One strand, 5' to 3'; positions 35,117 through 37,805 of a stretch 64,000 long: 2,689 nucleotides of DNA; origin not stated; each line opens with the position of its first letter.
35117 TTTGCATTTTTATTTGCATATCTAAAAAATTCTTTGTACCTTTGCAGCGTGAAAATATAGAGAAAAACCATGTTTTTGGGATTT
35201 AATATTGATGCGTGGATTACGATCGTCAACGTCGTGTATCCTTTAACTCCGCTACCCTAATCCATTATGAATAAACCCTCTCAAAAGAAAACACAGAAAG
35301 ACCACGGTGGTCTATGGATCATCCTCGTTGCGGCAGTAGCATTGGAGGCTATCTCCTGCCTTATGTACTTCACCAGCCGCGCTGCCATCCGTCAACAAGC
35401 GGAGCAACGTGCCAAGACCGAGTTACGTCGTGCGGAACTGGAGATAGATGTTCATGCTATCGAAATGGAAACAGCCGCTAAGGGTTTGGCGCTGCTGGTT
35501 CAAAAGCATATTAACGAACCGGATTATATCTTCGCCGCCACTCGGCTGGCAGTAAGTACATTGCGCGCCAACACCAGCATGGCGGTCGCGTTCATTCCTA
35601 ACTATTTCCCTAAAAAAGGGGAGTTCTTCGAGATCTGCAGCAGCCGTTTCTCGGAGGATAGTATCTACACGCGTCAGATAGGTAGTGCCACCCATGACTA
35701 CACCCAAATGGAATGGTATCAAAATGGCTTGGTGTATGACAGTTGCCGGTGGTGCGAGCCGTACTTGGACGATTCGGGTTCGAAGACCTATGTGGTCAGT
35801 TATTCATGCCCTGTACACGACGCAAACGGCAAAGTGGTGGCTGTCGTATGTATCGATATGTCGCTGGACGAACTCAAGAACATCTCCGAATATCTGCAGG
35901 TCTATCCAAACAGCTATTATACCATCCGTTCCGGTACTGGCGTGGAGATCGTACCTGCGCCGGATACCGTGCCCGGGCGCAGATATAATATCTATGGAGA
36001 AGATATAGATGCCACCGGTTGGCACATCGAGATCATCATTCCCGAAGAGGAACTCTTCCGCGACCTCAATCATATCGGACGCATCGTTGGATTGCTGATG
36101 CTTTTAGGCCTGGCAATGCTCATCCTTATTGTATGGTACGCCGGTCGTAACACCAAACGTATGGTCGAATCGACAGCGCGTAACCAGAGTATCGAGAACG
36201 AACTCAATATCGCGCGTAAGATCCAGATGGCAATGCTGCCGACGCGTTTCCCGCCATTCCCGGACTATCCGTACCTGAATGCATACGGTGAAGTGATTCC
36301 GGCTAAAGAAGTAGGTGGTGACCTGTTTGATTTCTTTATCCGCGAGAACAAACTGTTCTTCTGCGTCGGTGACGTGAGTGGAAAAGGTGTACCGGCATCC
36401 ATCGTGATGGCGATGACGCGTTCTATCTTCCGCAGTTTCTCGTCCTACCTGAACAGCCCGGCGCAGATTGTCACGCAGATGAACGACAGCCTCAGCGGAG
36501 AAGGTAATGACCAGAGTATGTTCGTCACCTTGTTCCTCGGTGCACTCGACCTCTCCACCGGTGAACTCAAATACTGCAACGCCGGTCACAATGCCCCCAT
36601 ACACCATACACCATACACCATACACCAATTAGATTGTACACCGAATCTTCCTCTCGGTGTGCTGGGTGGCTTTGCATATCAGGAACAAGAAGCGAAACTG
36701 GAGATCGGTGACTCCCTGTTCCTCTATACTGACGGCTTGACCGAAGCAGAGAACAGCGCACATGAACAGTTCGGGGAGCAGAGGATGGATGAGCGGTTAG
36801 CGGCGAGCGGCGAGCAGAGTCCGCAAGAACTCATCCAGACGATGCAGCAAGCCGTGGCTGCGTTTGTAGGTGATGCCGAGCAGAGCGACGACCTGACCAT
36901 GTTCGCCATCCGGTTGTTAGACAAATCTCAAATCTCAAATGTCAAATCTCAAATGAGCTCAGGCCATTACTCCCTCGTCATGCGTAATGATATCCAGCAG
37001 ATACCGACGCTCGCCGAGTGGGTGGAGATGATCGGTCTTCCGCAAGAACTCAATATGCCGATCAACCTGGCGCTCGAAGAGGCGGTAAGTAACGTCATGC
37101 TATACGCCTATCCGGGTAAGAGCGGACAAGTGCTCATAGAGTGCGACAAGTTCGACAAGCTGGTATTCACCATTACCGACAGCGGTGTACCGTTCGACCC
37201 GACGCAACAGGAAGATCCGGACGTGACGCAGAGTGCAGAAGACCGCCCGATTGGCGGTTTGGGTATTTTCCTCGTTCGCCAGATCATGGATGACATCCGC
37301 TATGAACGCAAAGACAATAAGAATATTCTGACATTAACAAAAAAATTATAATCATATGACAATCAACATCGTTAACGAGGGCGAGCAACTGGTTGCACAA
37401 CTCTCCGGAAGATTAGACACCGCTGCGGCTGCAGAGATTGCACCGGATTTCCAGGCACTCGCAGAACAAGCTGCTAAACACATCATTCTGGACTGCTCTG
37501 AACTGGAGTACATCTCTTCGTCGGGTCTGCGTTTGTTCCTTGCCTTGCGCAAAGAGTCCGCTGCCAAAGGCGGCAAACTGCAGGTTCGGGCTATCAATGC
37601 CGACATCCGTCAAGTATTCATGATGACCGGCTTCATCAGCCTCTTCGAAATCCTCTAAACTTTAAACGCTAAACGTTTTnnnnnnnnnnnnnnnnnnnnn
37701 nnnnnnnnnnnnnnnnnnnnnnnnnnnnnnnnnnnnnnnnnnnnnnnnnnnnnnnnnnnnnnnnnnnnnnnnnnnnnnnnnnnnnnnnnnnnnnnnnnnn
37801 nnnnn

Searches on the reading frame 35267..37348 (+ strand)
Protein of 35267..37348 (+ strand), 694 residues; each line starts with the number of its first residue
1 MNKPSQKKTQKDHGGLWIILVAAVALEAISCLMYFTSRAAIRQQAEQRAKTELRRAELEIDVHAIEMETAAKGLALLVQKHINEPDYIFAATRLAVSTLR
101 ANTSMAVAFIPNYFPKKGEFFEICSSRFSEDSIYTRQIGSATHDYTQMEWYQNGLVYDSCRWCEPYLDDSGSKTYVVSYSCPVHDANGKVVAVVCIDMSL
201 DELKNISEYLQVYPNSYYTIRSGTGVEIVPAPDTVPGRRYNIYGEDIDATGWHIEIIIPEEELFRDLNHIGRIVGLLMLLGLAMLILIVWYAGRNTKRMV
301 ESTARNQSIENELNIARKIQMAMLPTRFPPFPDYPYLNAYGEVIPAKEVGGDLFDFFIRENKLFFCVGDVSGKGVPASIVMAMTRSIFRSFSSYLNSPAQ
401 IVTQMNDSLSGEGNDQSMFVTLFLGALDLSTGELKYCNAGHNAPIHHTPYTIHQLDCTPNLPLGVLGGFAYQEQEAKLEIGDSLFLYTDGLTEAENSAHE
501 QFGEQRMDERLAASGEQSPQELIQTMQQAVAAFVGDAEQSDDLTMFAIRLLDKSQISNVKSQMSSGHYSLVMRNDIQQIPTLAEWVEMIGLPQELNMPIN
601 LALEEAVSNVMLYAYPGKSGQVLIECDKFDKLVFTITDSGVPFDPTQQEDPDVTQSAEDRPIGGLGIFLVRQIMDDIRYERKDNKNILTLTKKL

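Call 3: search_protein_families(library=pfam, proteins=[window:35267-37348:+], max_evalue=0.01)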
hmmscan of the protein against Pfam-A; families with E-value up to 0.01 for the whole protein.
window:35267-37348:+ (694 aa): 5 families
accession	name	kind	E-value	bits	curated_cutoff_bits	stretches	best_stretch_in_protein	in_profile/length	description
PF07228.17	SpoIIE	-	2.5e-51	174.8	25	1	360-550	2-191/192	Stage II sporulation protein E (SpoIIE)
PF13581.12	HATPase_c_2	-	1.2e-24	87.1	27.4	1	582-692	15-127/127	Histidine kinase-like ATPase domain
PF22673.2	MCP-like_PDC_1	-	6.3e-18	65.7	27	1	102-205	15-113/113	Methyl-accepting chemotaxis protein-like, first PDC sensor domain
PF02518.31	HATPase_c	-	3.8e-06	27.7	26.4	1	599-682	6-96/111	Histidine kinase-, DNA gyrase B-, and HSP90-like ATPase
PF02743.24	dCache_1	-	3.2e-05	24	45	1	144-206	94-158/240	Cache domain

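Call 4: search_protein_families(library=ncbifam, proteins=[window:35267-37348:+], max_evalue=0.01)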
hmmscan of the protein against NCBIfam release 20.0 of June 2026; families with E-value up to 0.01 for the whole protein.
window:35267-37348:+ (694 aa): 8 families
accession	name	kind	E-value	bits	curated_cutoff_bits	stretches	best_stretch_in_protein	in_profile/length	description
NF038263.1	prot_phos_SiaA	equivalog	1.2e-12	47.2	700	1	304-550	406-657/658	biofilm regulation protein phosphatase SiaA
NF045505.1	RR_RssB_Pseudo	equivalog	6.4e-12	45.2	700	1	307-515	150-362/394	two-component system response regulator RssB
NF003144.0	PRK04069.1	equivalog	2.1e-11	43.4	145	1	599-692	43-141/161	anti-sigma B factor RsbW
TIGR02865.1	spore_II_E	equivalog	4.7e-09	34.9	490.8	1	361-547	579-760/764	stage II sporulation protein E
TIGR01924.1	rsbW_low_gc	equivalog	6.5e-09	35.4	155.05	1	599-692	43-141/159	anti-sigma B factor RsbW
TIGR01925.2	spIIAB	equivalog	8.6e-06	25.7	135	1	599-685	38-126/137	anti-sigma F factor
NF053867.1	SprKinKinDBac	equivalog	2.5e-05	22.9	775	1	173-296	149-271/500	sporulation kinase KinD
NF041045.1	RsbA_anti_sig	subfamily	5.9e-05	22.5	210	1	582-683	198-292/303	anti-sigma factor RsbA family regulatory protein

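Call 56: search_protein_families(library=padloc, proteins=[window:35267-37348:+], max_evalue=0.001)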
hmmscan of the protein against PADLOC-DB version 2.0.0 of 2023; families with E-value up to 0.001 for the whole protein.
window:35267-37348:+ (694 aa): 0 families

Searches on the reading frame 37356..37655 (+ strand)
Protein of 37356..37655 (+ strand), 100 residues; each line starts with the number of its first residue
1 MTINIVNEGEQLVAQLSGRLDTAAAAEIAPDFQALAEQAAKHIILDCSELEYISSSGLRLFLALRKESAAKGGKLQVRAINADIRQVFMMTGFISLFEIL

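Call 3: search_protein_families(library=pfam, proteins=[window:37356-37655:+], max_evalue=0.01)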
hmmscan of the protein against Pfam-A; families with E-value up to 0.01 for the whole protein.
window:37356-37655:+ (100 aa): 2 families
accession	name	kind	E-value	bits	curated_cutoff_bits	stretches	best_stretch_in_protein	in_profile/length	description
PF01740.26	STAS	-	1.5e-16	60.5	22.6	1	7-98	6-98/106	STAS domain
PF13466.11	STAS_2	-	3.8e-14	53.1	29.2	1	15-92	2-78/80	STAS domain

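Call 4: search_protein_families(library=ncbifam, proteins=[window:37356-37655:+], max_evalue=0.01)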
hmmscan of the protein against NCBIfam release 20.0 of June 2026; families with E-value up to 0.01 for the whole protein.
window:37356-37655:+ (100 aa): 6 families
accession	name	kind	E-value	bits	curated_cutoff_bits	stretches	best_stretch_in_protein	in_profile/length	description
TIGR00377.1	ant_ant_sig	superfamily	1.2e-17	63.7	53.45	1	1-99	3-102/108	anti-sigma factor antagonist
TIGR02886.1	spore_II_AA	equivalog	1.7e-13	50.5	114.75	1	7-98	5-97/106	anti-sigma F factor antagonist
NF033618.0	mlaB_1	equivalog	8.6e-06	26.1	90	1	14-86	12-81/94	lipid asymmetry maintenance protein MlaB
NF047705.1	slr1659_superfam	superfamily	0.00021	21.5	100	1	8-64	13-72/111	slr1659 superfamily regulator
NF008660.1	PRK11660.1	equivalog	0.0066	14.9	614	1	10-86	464-538/572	C4-dicarboxylic acid transporter DauA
NF002134.0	PRK00971.1-4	equivalog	0.0099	14.6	557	1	6-78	324-395/429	glutaminase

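Call 56: search_protein_families(library=padloc, proteins=[window:37356-37655:+], max_evalue=0.001)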
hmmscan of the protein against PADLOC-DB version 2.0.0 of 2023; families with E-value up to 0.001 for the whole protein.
window:37356-37655:+ (100 aa): 0 families
